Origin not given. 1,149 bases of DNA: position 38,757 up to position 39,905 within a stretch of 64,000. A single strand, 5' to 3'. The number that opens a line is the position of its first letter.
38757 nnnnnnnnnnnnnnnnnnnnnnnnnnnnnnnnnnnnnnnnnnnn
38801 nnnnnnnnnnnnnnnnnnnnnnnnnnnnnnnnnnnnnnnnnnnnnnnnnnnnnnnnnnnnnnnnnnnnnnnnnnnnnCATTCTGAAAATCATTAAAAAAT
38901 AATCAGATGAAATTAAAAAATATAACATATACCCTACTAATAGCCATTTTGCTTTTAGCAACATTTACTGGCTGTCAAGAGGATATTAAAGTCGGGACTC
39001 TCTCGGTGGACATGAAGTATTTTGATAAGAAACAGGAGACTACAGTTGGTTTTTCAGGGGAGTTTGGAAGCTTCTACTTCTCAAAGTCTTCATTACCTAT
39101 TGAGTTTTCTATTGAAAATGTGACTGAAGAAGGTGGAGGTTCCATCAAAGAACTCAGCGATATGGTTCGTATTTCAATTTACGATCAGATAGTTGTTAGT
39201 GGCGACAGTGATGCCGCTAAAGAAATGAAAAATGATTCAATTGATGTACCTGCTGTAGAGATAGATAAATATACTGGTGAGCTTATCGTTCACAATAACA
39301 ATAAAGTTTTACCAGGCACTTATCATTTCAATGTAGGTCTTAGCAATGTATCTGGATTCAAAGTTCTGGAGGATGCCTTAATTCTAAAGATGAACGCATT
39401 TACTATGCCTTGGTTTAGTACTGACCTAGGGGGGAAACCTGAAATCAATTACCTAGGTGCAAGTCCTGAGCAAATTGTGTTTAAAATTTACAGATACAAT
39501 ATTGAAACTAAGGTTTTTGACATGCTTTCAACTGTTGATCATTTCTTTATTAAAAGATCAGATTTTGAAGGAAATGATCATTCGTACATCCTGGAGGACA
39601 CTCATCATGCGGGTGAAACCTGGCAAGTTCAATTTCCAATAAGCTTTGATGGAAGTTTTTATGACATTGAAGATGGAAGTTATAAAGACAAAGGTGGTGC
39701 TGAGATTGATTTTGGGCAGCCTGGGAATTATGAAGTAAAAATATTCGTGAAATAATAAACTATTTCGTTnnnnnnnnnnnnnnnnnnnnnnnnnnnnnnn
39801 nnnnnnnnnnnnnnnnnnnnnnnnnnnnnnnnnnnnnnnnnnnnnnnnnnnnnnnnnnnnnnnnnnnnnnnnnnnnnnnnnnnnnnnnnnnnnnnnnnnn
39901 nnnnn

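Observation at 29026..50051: CAZyme-free [SusC-SusD-fasciclin]x2 locus with phosphatase/LamG proteins and its own sensor: candidate undescribed phosphoester-scavenging system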

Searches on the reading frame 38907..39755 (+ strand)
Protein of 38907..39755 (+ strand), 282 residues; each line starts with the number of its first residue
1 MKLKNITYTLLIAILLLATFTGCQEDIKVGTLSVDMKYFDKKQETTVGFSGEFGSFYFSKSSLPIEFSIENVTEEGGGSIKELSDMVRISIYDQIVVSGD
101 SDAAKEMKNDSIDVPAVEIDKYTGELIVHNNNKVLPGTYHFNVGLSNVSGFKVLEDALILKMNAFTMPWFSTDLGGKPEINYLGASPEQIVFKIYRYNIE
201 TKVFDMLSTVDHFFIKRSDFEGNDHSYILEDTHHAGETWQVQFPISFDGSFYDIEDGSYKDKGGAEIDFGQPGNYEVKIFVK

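Call 3: search_protein_families(library=pfam, proteins=[window:38907-39755:+], max_evalue=0.01)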
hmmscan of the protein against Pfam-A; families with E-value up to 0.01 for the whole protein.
window:38907-39755:+ (282 aa): 0 families

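Call 8: search_protein_families(library=ncbifam, proteins=[window:38907-39755:+], max_evalue=0.01)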
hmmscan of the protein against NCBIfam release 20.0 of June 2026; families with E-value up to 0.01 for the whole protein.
window:38907-39755:+ (282 aa): 0 families

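Call 11: search_protein_families(library=pfam, proteins=[window:38907-39755:+], max_evalue=10)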
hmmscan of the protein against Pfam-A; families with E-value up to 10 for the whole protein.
window:38907-39755:+ (282 aa): 0 families

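Call 14: find_encoding_contigs(protein=window:38907-39755:+, flank=10000, max_places=6)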
Protein window:38907-39755:+ (282 aa): no gene with exactly this product is on record in the collection.
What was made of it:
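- Tried and rejected: Source organism: the exact-protein look-up found nothing (call 14).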

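Call 15: find_homologous_proteins(query=window:38907-39755:+, max_evalue=0.001)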
Query window:38907-39755:+ (282 aa): 23 proteins with E <= 0.001 among 671 candidates.
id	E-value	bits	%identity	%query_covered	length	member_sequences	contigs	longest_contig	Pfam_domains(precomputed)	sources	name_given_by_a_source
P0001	1.2e-184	630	100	100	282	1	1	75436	-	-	-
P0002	1.2e-157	542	83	100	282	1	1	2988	-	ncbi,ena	-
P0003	2.6e-127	442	68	100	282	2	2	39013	-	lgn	-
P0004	1.5e-125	436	67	100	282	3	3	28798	-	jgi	jgi:hypothetical protein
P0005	1.0e-123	430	66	100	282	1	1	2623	-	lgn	-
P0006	1.5e-122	427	67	100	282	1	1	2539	-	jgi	-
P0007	2.5e-121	423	67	100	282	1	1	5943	-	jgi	-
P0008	2.1e-118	413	72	92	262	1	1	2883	-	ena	-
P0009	3.8e-118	412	66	100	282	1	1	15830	-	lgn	-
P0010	8.0e-116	404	68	94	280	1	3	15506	-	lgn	-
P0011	1.7e-114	400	64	100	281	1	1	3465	-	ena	-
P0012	1.5e-112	394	62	100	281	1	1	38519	-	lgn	-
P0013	5.1e-90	320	53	97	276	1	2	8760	-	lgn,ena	-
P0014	1.4e-42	164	38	99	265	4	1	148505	-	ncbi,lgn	ncbi:MAG: DUF5007 domain-containing protein [Cyclobacteriaceae bacterium]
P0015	1.9e-42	164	38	99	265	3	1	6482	-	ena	-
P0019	6.5e-41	159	38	92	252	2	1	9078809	-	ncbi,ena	-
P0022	4.5e-40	156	34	99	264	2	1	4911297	-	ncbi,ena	-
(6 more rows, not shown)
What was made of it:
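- On DUF5007 (PF16398): One orthologue is named DUF5007 by NCBI (call 15).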

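Call 16: find_encoding_contigs(protein=P0019, flank=10000, max_places=2)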
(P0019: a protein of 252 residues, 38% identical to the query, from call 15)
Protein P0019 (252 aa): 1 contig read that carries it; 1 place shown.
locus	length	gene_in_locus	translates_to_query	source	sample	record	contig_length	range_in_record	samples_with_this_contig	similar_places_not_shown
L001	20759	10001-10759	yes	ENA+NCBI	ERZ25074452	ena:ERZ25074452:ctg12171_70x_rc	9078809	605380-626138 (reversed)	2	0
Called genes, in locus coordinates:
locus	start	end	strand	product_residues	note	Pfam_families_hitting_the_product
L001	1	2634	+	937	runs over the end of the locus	PF07715:Plug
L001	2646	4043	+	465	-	PF14322:SusD-like_3, PF07980:SusD_RagB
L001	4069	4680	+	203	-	PF02469:Fasciclin (weak)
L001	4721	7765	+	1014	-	PF13620:CarboxypepD_reg, PF13715:CarbopepD_reg_2, PF07715:Plug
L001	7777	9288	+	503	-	PF14322:SusD-like_3, PF07980:SusD_RagB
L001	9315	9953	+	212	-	PF02469:Fasciclin (faint)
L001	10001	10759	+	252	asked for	-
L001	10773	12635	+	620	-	PF01663:Phosphodiest, PF13385:Laminin_G_3, PF18962:Por_Secre_tail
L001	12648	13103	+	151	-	-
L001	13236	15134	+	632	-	PF01663:Phosphodiest, PF01676:Metalloenzyme, PF07953:Toxin_R_bind_N, PF13385:Laminin_G_3, PF16356:DUF4983, PF18962:Por_Secre_tail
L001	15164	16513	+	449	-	PF00202:Aminotran_3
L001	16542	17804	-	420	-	PF13573:SprB (weak)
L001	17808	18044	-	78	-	-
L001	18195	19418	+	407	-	PF01663:Phosphodiest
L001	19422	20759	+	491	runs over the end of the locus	PF00171:Aldedh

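Call 17: find_encoding_contigs(protein=P0022, flank=10000, max_places=2)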
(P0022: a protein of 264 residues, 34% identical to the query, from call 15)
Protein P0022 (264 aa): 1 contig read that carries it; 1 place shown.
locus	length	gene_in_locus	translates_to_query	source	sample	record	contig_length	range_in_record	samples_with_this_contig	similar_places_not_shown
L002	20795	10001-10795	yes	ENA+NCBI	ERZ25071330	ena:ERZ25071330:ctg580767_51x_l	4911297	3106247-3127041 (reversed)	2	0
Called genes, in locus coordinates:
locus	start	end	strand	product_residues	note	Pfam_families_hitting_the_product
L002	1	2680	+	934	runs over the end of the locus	PF07715:Plug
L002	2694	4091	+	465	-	PF14322:SusD-like_3, PF12771:SusD-like_2 (faint), PF07980:SusD_RagB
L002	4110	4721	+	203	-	PF02469:Fasciclin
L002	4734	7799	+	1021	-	PF13620:CarboxypepD_reg, PF13715:CarbopepD_reg_2, PF07715:Plug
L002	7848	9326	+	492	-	PF14322:SusD-like_3, PF07980:SusD_RagB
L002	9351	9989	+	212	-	PF02469:Fasciclin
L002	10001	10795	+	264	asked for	-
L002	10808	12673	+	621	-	PF00884:Sulfatase (faint), PF01663:Phosphodiest (weak), PF13385:Laminin_G_3, PF18962:Por_Secre_tail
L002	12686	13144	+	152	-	-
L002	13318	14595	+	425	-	PF07992:Pyr_redox_2 (faint), PF00070:Pyr_redox (faint), PF00890:FAD_binding_2, PF01266:DAO, PF01494:FAD_binding_3 (faint), PF12831:FAD_oxidored (weak)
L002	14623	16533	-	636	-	PF00884:Sulfatase (weak), PF01663:Phosphodiest, PF01676:Metalloenzyme (weak), PF07953:Toxin_R_bind_N (weak), PF13385:Laminin_G_3, PF16356:DUF4983 (weak), PF18962:Por_Secre_tail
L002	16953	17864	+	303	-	-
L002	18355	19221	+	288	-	PF07883:Cupin_2 (weak), PF12833:HTH_18, PF00165:HTH_AraC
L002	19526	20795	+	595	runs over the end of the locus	PF02771:Acyl-CoA_dh_N, PF02770:Acyl-CoA_dh_M, PF00441:Acyl-CoA_dh_1, PF08028:Acyl-CoA_dh_2, PF22924:ACOX_C_alpha1, PF12806:Acyl-CoA_dh_C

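Call 18: find_encoding_contigs(protein=P0003, flank=10000, max_places=2)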
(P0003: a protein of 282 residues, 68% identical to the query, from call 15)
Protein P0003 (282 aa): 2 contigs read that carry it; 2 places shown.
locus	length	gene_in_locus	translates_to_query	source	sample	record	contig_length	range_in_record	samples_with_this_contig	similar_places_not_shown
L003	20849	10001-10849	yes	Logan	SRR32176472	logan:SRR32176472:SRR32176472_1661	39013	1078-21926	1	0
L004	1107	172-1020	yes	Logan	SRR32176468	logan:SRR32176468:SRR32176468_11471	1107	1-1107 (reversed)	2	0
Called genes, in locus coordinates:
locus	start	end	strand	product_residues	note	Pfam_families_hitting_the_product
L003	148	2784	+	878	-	PF07715:Plug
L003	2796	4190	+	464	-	PF14322:SusD-like_3, PF07980:SusD_RagB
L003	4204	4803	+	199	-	PF02469:Fasciclin (weak)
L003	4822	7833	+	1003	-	PF13620:CarboxypepD_reg, PF13715:CarbopepD_reg_2, PF07715:Plug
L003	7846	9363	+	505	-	PF14322:SusD-like_3, PF12771:SusD-like_2 (faint), PF07980:SusD_RagB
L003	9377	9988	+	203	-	PF02469:Fasciclin (weak)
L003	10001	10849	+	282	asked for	-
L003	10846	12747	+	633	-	PF01663:Phosphodiest, PF13385:Laminin_G_3, PF18962:Por_Secre_tail (weak)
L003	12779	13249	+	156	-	-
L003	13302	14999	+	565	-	PF07953:Toxin_R_bind_N (weak), PF13385:Laminin_G_3, PF02210:Laminin_G_2 (faint), PF13385:Laminin_G_3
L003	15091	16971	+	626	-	PF01663:Phosphodiest, PF00884:Sulfatase (weak), PF01663:Phosphodiest, PF01676:Metalloenzyme (weak), PF07953:Toxin_R_bind_N, PF13385:Laminin_G_3, PF16356:DUF4983, PF18962:Por_Secre_tail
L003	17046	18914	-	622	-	PF13385:Laminin_G_3, PF12833:HTH_18, PF00165:HTH_AraC (weak)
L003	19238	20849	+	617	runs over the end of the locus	PF13385:Laminin_G_3, PF02210:Laminin_G_2 (faint), PF12833:HTH_18, PF00165:HTH_AraC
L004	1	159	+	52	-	?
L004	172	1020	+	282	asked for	-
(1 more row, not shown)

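Call 22: find_related_loci(query=A1, collection=genome_contigs, flank=10000)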
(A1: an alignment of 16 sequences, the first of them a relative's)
Query A1 (282 aa) in genome_contigs; peptide patterns used: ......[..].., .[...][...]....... (x = any residue, [..] = any of these).
38 stretches matched a pattern; 7 encode a relative of the query (tblastn E <= 1e-3); 7 distinct loci.
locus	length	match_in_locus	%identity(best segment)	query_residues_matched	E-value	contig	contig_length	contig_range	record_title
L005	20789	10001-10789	38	3-280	4e-49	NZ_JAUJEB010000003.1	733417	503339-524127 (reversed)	Agaribacillus aureus strain BMA12 HFOEMNIK_3, whole genome shotgun sequence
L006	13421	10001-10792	38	3-280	2e-48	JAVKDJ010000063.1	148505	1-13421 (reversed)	MAG: Cyclobacteriaceae bacterium isolate F3-SA18-10 k141_79777, whole genome shotgun sequence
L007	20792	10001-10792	37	3-280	1e-47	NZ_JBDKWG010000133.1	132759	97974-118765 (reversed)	Reichenbachiella sp. MALMAid0571 k141_113, whole genome shotgun sequence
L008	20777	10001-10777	36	10-280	8e-48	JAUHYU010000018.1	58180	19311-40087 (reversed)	MAG: Bacteroidia bacterium isolate 3_bin.84 NODE_824_length_58180_cov_1.243502, whole genome shotgun sequence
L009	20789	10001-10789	35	3-280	2e-47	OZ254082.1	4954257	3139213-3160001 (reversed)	MAG: Cyclobacteriaceae bacterium isolate 1e3efca2-635c-40ce-9098-20cd8d9cc3c3 genome assembly, chromosome: 1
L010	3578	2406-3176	38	11-280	4e-47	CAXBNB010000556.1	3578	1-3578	MAG TPA_asm: uncultured Reichenbachiellaceae bacterium isolate ERR2762135_concoct_116 genome assembly, contig: ERZ342183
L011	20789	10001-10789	37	3-280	7e-49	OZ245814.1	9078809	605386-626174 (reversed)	MAG: Cyclobacteriaceae bacterium isolate bf73728e-472d-4a7f-ac9f-bec0af8ac5d5 genome assembly, chromosome: 1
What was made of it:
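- Tried and rejected: The window's clade is absent from the 185,579 species-representative genomes (call 22).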

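Call 26: search_protein_families(library=ncbifam, proteins=[L005:15200-16549:+, L005:18151-19374:+, L005:19378-20787:+, L007:13277-14512:+, L007:16808-17755:+, L007:17981-19126:+, L007:19790-20791:+, L008:13260-14489:+, L008:14545-15525:-, L002:16947-17864:+], max_evalue=0.00001)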
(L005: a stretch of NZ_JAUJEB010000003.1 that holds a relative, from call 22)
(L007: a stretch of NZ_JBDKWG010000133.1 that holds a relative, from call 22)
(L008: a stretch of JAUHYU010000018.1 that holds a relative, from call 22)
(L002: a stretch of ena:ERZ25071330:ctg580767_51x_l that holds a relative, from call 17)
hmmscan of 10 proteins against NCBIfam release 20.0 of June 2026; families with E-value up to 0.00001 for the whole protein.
L005:15200-16549:+ (449 aa): 69 families (the best 25 are shown)
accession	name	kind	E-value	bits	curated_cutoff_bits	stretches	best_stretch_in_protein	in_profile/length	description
NF004755.0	PRK06082.1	equivalog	1.2e-207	689.9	467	1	3-446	8-454/459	aspartate aminotransferase family protein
NF049939.1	HyAminethphonNHLyPbfA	equivalog_domain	1.1e-203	676.7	525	1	7-442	1-440/442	(R)-1-hydroxy-2-aminoethylphosphonate ammonia-lyase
NF004426.0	PRK05769.1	equivalog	1e-82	278.3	552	1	24-442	11-438/441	acetyl ornithine aminotransferase family protein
NF005993.0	PRK08117.1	subfamily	5.6e-79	265.7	574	1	34-444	8-430/433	aspartate aminotransferase family protein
NF006228.0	PRK08360.1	equivalog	1.3e-73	248.1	608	1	53-447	26-430/443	aspartate aminotransferase family protein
NF004718.0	PRK06062.1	subfamily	2.2e-72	244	472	1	28-445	14-450/454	hypothetical protein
TIGR00508.1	bioA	equivalog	1.6e-68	231.3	405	1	53-441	16-418/419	adenosylmethionine--8-amino-7-oxononanoate transaminase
TIGR00707.1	argD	subfamily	2.2e-68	230.8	410.05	1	54-441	13-380/381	acetylornithine/succinylornithine family transaminase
NF006368.0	PRK08593.1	equivalog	4.9e-68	229.8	570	1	28-447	4-435/448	aspartate aminotransferase family protein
NF002874.0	PRK03244.1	equivalog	2.9e-66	223.9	457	1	42-444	18-395/399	acetylornithine transaminase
NF005685.0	PRK07483.1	equivalog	3.9e-64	217.1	485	1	50-442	12-436/444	aspartate aminotransferase family protein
NF005683.0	PRK07481.1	subfamily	5.6e-64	216.8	575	1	52-444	30-450/453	hypothetical protein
NF005102.0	PRK06541.1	equivalog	2.1e-63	214.4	574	1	41-442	24-454/460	aspartate aminotransferase family protein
NF005375.0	PRK06917.1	equivalog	6e-63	213.1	535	1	52-445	16-440/448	aspartate aminotransferase family protein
TIGR00700.1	GABAtrnsam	equivalog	3.1e-62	210.5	506.65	1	47-442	12-419/420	4-aminobutyrate--2-oxoglutarate transaminase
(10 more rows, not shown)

L005:18151-19374:+ (407 aa): 2 families
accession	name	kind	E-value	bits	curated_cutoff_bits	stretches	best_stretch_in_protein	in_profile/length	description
TIGR02335.1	hydr_PhnA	equivalog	9.7e-134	446.5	407.55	1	3-405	1-407/408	phosphonoacetate hydrolase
NF042991.1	alk_phos_PafA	equivalog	6.4e-08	31.4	650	1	16-125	39-154/554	alkaline phosphatase PafA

L005:19378-20787:+ (470 aa): 45 families (the best 25 are shown)
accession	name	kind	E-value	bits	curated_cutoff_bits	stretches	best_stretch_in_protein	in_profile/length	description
TIGR03250.1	PhnAcAld_DH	equivalog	1.2e-178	594.6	635.65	1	26-470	9-454/472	phosphonoacetaldehyde dehydrogenase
NF040648.1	lactal_redase_Meth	equivalog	4.8e-126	421.5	650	1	25-469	3-445/463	lactaldehyde dehydrogenase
NF047626.1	SulfactDhSafD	equivalog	7.2e-108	361.5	700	1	37-467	4-436/454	sulfoacetaldehyde dehydrogenase SafD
TIGR01780.1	SSADH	subfamily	1.5e-96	324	646.35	1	38-467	1-434/448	succinate-semialdehyde dehydrogenase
TIGR01804.1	BADH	equivalog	2e-90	303.5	668.6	1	32-468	11-454/467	betaine-aldehyde dehydrogenase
NF040869.1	G3PDH_Arch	equivalog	7.2e-89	298.8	780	1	12-467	11-473/502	NADP-dependent glyceraldehyde-3-phosphate dehydrogenase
NF006916.0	PRK09407.1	equivalog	6.9e-88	295.5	521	1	23-470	23-477/526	succinic semialdehyde dehydrogenase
TIGR02299.1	HpaE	equivalog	3.1e-87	293.2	638.35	1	32-468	14-459/488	5-carboxymethyl-2-hydroxymuconate semialdehyde dehydrogenase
NF009725.0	PRK13252.1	equivalog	6.6e-86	288.7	593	1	29-469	17-463/488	betaine-aldehyde dehydrogenase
NF042993.1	AlphKGSA_gudD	equivalog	1.1e-85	288.2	770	1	36-464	21-458/481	alpha-ketoglutaric semialdehyde dehydrogenase GucD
NF052305.1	DioxValDhHalo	equivalog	4e-82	276.6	750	1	30-464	16-458/483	2,5-dioxovalerate dehydrogenase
NF007497.0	PRK10090.1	equivalog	1.2e-81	275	500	1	31-466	19-458/480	aldehyde dehydrogenase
NF045735.1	PaDhStyDPseudo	equivalog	4.4e-80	269.7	850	1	31-470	15-466/483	phenylacetaldehyde dehydrogenase StyD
NF010000.0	PRK13473.1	subfamily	6.1e-80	269.1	615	1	30-466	13-453/475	aminobutyraldehyde dehydrogenase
NF008415.0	PRK11241.1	equivalog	3.2e-77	260.2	828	1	29-467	21-462/482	NADP-dependent succinate-semialdehyde dehydrogenase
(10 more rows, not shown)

L007:13277-14512:+ (411 aa): 19 families
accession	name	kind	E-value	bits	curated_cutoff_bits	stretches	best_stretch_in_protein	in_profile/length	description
NF008425.0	PRK11259.1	equivalog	4.4e-36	124.6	257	1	8-388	4-376/377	N-methyl-L-tryptophan oxidase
TIGR02352.1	thiamin_ThiO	equivalog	2.9e-34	118.7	250.8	1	11-227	1-219/351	glycine oxidase ThiO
NF001933.0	PRK00711.1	subfamily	1.2e-31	110.1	383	2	64-228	109-275/429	D-amino acid dehydrogenase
TIGR01377.1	soxA_mon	subfamily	1.2e-30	106.5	479.65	1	10-388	2-376/381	amino oxidase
TIGR01373.1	soxB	subfamily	8.3e-23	80.9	529.45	1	9-388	31-400/407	sarcosine oxidase subunit beta family protein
TIGR03377.1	glycerol3P_GlpA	equivalog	5e-19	68.2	552.8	1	10-228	1-222/530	anaerobic glycerol-3-phosphate dehydrogenase subunit GlpA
NF033460.1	glycerol3P_ox_II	equivalog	9.5e-15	54.6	460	1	9-219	2-217/361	type 2 glycerol-3-phosphate oxidase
NF050086.1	pipecolate_AmaA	exception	3.2e-14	52.4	600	1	6-210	23-237/425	L-pipecolate oxidase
NF008313.0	PRK11101.1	equivalog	3.2e-14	52.4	425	1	2-214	2-217/548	anaerobic glycerol-3-phosphate dehydrogenase subunit A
NF009074.0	PRK12409.1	equivalog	8.3e-13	48.3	494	1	79-234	123-281/410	D-amino acid dehydrogenase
NF008726.1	PRK11728.1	equivalog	2.3e-10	39.9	299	1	10-233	2-227/389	L-2-hydroxyglutarate oxidase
TIGR03197.1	MnmC_Cterm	equivalog_domain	3.1e-10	39.7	174.2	1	11-227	2-218/400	FAD-dependent 5-carboxymethylaminomethyl-2-thiouridine(34) oxidoreductase MnmC1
TIGR03364.1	HpnW_proposed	hypoth_equivalog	5e-10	39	285.1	1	10-155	2-146/365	TIGR03364 family FAD-dependent oxidoreductase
TIGR03329.1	Phn_aa_oxid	hypoth_equivalog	8.4e-09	34.7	632.8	1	8-373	24-394/460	putative aminophosphonate oxidoreductase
TIGR02032.1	GG-red-SF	subfamily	8.9e-09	35.4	158.8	0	11-42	3-34/297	geranylgeranyl reductase family protein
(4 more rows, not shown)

L007:16808-17755:+ (315 aa): 0 families

L007:17981-19126:+ (381 aa): 4 families
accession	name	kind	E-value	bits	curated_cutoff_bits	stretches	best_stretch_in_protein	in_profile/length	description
TIGR02212.1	lolCE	equivalog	9.2e-13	47.9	362.45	1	114-381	112-411/411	lipoprotein-releasing ABC transporter permease subunit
NF008357.0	PRK11146.1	exception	1.3e-08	34.2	439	1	254-333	273-350/414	lipoprotein-releasing ABC transporter permease subunit LolE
TIGR02213.1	lolE_release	exception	3.2e-08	32.8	540.35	1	254-332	270-346/411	lipoprotein-releasing ABC transporter permease subunit LolE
TIGR03434.1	ADOP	subfamily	8.3e-08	30.8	622.3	1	268-381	694-803/803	ADOP family duplicated permease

L007:19790-20791:+ (334 aa): 9 families
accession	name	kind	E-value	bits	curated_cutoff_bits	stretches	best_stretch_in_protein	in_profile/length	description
TIGR01256.1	modA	equivalog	2.8e-35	122.2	62.5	1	36-238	1-206/217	molybdate ABC transporter substrate-binding protein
NF007958.0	PRK10677.1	equivalog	8.2e-21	74.1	253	1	12-240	9-243/256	molybdate ABC transporter substrate-binding protein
NF011620.1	PRK15046.1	equivalog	6.1e-12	45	310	1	11-106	7-104/334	2-aminoethylphosphonate ABC transporter substrate-binding protein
NF002917.0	PRK03537.1-3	equivalog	2.4e-10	40.1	264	1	26-154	20-149/267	molybdate ABC transporter substrate-binding protein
NF002918.0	PRK03537.1-4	equivalog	2.9e-10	39.8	288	1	27-145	4-123/246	molybdate ABC transporter substrate-binding protein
NF002919.0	PRK03537.1-6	equivalog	1.6e-09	37.7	482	1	17-146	17-150/275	molybdate ABC transporter substrate-binding protein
NF002916.0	PRK03537.1-2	equivalog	1e-08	35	359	0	30-117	4-91/244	molybdate ABC transporter substrate-binding protein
TIGR03227.1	PhnS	equivalog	3.5e-07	29.4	395.3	0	20-116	26-125/360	2-aminoethylphosphonate ABC transporter substrate-binding protein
NF003196.0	PRK04168.1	equivalog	4.5e-06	25.8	355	0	9-90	10-95/338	tungstate ABC transporter substrate-binding protein WtpA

L008:13260-14489:+ (409 aa): 31 families (the best 25 are shown)
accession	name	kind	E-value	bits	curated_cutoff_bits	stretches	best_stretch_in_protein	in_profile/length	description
NF008425.0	PRK11259.1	equivalog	9.7e-38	130.1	257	1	7-386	5-376/377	N-methyl-L-tryptophan oxidase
TIGR01377.1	soxA_mon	subfamily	1.6e-33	116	479.65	1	8-387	2-377/381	amino oxidase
TIGR02352.1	thiamin_ThiO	equivalog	1.7e-33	116.2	250.8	1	9-224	1-223/351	glycine oxidase ThiO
NF001933.0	PRK00711.1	subfamily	8.7e-27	94.2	383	1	57-233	104-281/429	D-amino acid dehydrogenase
TIGR01373.1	soxB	subfamily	1.5e-21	76.8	529.45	1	4-222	28-254/407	sarcosine oxidase subunit beta family protein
TIGR03377.1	glycerol3P_GlpA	equivalog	2.1e-20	72.8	552.8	1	8-226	1-222/530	anaerobic glycerol-3-phosphate dehydrogenase subunit GlpA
NF008313.0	PRK11101.1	equivalog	1.9e-15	56.4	425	1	3-227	5-232/548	anaerobic glycerol-3-phosphate dehydrogenase subunit A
TIGR03197.1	MnmC_Cterm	equivalog_domain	3.8e-14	52.6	174.2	1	8-225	1-218/400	FAD-dependent 5-carboxymethylaminomethyl-2-thiouridine(34) oxidoreductase MnmC1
NF050086.1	pipecolate_AmaA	exception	5.3e-14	51.7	600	0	2-48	21-67/425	L-pipecolate oxidase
NF033460.1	glycerol3P_ox_II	equivalog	1.2e-13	51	460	1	8-218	3-218/361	type 2 glycerol-3-phosphate oxidase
NF002480.1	PRK01747.1-1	equivalog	2.1e-11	43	540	1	6-227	248-469/645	bifunctional tRNA (5-methylaminomethyl-2-thiouridine)(34)-methyltransferase MnmC2/FAD-dependent 5-carboxymethylaminomethyl-2-thiouridine(34)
TIGR03364.1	HpnW_proposed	hypoth_equivalog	1e-10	41.2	285.1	1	8-205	2-194/365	TIGR03364 family FAD-dependent oxidoreductase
TIGR02032.1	GG-red-SF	subfamily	3.8e-10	40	158.8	0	9-39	3-33/297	geranylgeranyl reductase family protein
NF045637.1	carotdesatCrtDProt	equivalog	5e-10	38.5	580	0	154-204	224-275/485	1-hydroxycarotenoid 3,4-desaturase CrtD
NF008726.1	PRK11728.1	equivalog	5.9e-10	38.5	299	1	8-232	2-228/389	L-2-hydroxyglutarate oxidase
TIGR03329.1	Phn_aa_oxid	hypoth_equivalog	1e-09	37.7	632.8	1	5-373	23-396/460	putative aminophosphonate oxidoreductase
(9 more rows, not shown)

L008:14545-15525:- (326 aa): 0 families

L002:16947-17864:+ (305 aa): 0 families
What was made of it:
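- PhnA (446 against 408) and a PhnY-like dehydrogenase follow (call 26).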
